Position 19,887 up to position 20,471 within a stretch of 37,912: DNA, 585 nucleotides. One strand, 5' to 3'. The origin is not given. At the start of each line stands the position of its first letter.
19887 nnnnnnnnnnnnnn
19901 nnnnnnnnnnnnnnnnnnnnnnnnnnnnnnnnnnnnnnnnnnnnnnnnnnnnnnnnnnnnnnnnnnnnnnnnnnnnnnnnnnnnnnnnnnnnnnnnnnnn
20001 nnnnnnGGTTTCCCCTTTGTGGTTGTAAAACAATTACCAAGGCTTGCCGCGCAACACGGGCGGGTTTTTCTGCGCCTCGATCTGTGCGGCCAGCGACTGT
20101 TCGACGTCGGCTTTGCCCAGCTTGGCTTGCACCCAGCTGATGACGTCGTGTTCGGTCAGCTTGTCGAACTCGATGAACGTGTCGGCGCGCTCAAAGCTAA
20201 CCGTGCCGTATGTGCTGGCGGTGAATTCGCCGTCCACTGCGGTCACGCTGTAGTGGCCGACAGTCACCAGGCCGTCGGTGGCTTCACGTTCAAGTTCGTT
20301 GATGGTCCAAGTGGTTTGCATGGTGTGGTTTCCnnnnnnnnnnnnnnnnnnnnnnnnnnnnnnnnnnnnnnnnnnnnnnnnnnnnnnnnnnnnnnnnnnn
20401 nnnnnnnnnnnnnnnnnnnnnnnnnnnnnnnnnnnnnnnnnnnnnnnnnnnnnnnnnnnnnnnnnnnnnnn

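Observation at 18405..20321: Six-gene cluster of tail-anchored, single-pass and lipoprotein ORFs between the tail fibre and the lysis cassette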

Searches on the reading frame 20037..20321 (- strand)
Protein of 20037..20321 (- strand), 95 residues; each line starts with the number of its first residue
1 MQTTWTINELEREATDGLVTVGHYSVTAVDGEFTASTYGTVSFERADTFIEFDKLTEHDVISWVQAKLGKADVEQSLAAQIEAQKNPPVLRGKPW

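Call 3: search_protein_families(library=phrogs, proteins=[window:20037-20321:-], max_evalue=0.1)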
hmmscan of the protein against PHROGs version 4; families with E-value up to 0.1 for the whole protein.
window:20037-20321:- (95 aa): 3 families
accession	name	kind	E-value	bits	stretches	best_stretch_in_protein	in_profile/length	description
phrog_7802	-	unknown function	2.7e-24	86.5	1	2-95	4-101/102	-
phrog_5752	-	unknown function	0.017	16.2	1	17-55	64-103/125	-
phrog_14351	-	unknown function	0.023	14.8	1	6-72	134-193/459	-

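Call 4: search_protein_families(library=pfam, proteins=[window:20037-20321:-], max_evalue=0.1)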
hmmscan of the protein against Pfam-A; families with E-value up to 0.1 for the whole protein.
window:20037-20321:- (95 aa): 2 families
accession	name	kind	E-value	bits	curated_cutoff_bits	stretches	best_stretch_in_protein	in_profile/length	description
PF25590.1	DUF7936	-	3.6e-27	95.5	27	1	2-95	3-103/103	Domain of unknown function (DUF7936)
PF09235.17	SAM_Ste50p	-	0.012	16.3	21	0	51-75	2-26/75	Ste50p, sterile alpha motif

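Call 17: search_protein_families(library=padloc, proteins=[window:20037-20321:-], max_evalue=0.1)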
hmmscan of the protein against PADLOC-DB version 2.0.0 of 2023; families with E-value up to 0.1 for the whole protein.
window:20037-20321:- (95 aa): 0 families

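Call 18: search_protein_families(library=ncbifam, proteins=[window:20037-20321:-], max_evalue=0.1)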
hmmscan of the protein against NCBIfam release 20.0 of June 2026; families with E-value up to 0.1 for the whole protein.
window:20037-20321:- (95 aa): 0 families

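Call 62: find_related_loci(query=window:20037-20321:-, collection=viral_contigs, flank=4000)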
Query window:20037-20321:- (95 aa) in viral_contigs; peptide patterns used: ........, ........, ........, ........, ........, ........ (x = any residue, [..] = any of these).
224 stretches matched a pattern; 171 encode a relative of the query (tblastn E <= 1e-3); the best 80 are kept; 80 distinct loci.
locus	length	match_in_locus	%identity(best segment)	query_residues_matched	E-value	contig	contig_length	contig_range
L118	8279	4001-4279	61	3-95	5e-33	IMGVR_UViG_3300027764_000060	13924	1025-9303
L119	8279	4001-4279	61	3-95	5e-33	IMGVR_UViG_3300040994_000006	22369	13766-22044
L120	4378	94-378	58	1-95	2e-32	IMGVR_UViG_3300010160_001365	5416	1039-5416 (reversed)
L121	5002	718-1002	56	1-95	1e-31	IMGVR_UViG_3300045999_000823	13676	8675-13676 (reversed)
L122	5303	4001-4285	57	1-95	1e-31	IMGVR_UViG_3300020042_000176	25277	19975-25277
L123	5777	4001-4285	56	1-95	3e-31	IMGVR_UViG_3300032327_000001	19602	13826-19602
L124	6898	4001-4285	53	1-95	1e-30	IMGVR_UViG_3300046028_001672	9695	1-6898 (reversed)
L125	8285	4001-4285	55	1-95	5e-31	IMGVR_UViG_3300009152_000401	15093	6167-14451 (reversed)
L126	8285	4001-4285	55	1-95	1e-30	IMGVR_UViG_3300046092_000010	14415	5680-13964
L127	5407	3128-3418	57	1-95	6e-30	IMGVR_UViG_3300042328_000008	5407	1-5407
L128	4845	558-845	51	1-95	1e-29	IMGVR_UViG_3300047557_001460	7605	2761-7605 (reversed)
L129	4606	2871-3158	53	1-95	3e-29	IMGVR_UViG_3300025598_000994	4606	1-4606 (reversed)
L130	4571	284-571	52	1-95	2e-29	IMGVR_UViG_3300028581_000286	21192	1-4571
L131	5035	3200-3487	52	1-95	4e-29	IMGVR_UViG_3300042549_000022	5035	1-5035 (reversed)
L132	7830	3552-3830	55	4-95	4e-29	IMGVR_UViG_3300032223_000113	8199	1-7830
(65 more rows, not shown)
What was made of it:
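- Checked: A: 171 stretches (call 62).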
